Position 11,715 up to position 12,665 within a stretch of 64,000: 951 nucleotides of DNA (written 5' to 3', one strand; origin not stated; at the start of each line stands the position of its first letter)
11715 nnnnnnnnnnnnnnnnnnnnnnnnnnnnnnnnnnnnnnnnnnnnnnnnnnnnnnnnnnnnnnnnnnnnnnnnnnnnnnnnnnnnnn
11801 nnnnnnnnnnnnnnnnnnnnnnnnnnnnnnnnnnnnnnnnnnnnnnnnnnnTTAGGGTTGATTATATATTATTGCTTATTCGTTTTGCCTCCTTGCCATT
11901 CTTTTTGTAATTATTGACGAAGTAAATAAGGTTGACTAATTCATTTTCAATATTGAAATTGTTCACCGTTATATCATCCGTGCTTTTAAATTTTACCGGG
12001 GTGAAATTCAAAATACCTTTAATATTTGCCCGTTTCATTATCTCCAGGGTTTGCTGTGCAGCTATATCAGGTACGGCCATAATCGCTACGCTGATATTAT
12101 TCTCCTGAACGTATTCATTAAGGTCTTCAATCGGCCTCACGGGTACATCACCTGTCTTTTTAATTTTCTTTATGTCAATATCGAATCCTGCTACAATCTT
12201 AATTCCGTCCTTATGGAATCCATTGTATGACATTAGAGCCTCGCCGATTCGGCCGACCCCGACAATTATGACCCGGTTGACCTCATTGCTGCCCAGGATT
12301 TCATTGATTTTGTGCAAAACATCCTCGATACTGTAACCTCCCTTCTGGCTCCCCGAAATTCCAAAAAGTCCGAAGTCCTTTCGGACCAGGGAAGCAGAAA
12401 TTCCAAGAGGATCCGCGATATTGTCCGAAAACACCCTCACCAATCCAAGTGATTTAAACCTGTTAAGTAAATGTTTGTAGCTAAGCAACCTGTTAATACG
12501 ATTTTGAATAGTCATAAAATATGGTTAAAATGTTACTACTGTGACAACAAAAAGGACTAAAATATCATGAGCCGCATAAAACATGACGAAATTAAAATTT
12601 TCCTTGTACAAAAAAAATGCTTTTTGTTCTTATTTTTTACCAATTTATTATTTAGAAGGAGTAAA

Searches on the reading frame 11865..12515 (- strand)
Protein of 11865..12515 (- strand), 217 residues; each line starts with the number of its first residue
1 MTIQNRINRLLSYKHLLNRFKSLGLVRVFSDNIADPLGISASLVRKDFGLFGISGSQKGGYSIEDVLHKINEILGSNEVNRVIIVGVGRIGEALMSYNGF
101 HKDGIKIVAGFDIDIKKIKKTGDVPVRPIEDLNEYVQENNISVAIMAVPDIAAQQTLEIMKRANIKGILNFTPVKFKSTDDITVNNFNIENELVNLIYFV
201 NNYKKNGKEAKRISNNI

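Call 3: search_protein_families(library=pfam, proteins=[window:11865-12515:-], max_evalue=0.1)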
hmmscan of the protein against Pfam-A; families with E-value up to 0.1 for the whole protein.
window:11865-12515:- (217 aa): 3 families
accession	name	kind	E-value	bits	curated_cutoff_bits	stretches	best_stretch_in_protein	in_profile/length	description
PF02629.25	CoA_binding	-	1.1e-15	58.6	22.3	1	80-174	4-97/97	CoA binding domain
PF06971.19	Put_DNA-bind_N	-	1.3e-07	32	27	1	7-48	7-48/49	Putative DNA-binding protein N-terminus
PF01408.29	GFO_IDH_MocA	-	0.00092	20.3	24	1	81-154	2-73/120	Oxidoreductase family, NAD-binding Rossmann fold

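Call 4: search_protein_families(library=ncbifam, proteins=[window:11865-12515:-], max_evalue=0.1)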
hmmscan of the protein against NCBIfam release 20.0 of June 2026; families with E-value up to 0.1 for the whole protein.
window:11865-12515:- (217 aa): 15 families
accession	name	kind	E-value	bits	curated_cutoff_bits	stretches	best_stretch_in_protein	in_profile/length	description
NF003996.0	PRK05472.2-5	equivalog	3.3e-64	216.6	138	1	5-208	5-207/209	redox-sensing transcriptional repressor Rex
NF003995.0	PRK05472.2-4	subfamily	5.7e-54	182.9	126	1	6-205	10-210/213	redox-sensing transcriptional repressor Rex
NF003990.0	PRK05472.1-4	equivalog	8.1e-48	162.8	233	1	7-205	12-211/214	redox-sensing transcriptional repressor Rex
NF003994.0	PRK05472.2-3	equivalog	9.9e-48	162.3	130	1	5-205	12-213/217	redox-sensing transcriptional repressor Rex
NF003989.0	PRK05472.1-3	equivalog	4e-47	160.8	177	1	6-205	12-212/215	redox-sensing transcriptional repressor Rex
NF003993.0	PRK05472.2-2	equivalog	2.7e-46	157.8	217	1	6-203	10-208/212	redox-sensing transcriptional repressor Rex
NF003992.0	PRK05472.2-1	equivalog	4.4e-42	143.9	226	1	6-202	25-222/249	redox-sensing transcriptional repressor Rex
NF003991.0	PRK05472.1-5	equivalog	3.5e-39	134.9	198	1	7-204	12-210/211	redox-sensing transcriptional repressor Rex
NF003988.0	PRK05472.1-1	equivalog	7.5e-39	133.9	321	1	7-204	12-212/214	redox-sensing transcriptional repressor Rex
TIGR03023.1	WcaJ_sugtrans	equivalog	0.00074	18.9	410.75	1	78-166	128-219/453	undecaprenyl-phosphate glucose phosphotransferase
NF005106.0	PRK06545.1-4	equivalog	0.0039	16.5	569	1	80-167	2-88/363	prephenate dehydrogenase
TIGR03025.1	EPS_sugtrans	subfamily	0.0041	16.4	295.55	1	77-175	123-223/445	exopolysaccharide biosynthesis polyprenyl glycosylphosphotransferase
NF011381.1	PRK14806.1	equivalog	0.0065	14.7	902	1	78-166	2-89/733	bifunctional prephenate dehydrogenase/3-phosphoshikimate 1-carboxyvinyltransferase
TIGR02427.1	protocat_pcaD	equivalog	0.0074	15.7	255.85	1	19-88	18-90/251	3-oxoadipate enol-lactonase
TIGR02853.1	spore_dpaA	equivalog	0.026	13.8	319.65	1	80-153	152-222/287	dipicolinic acid synthetase subunit A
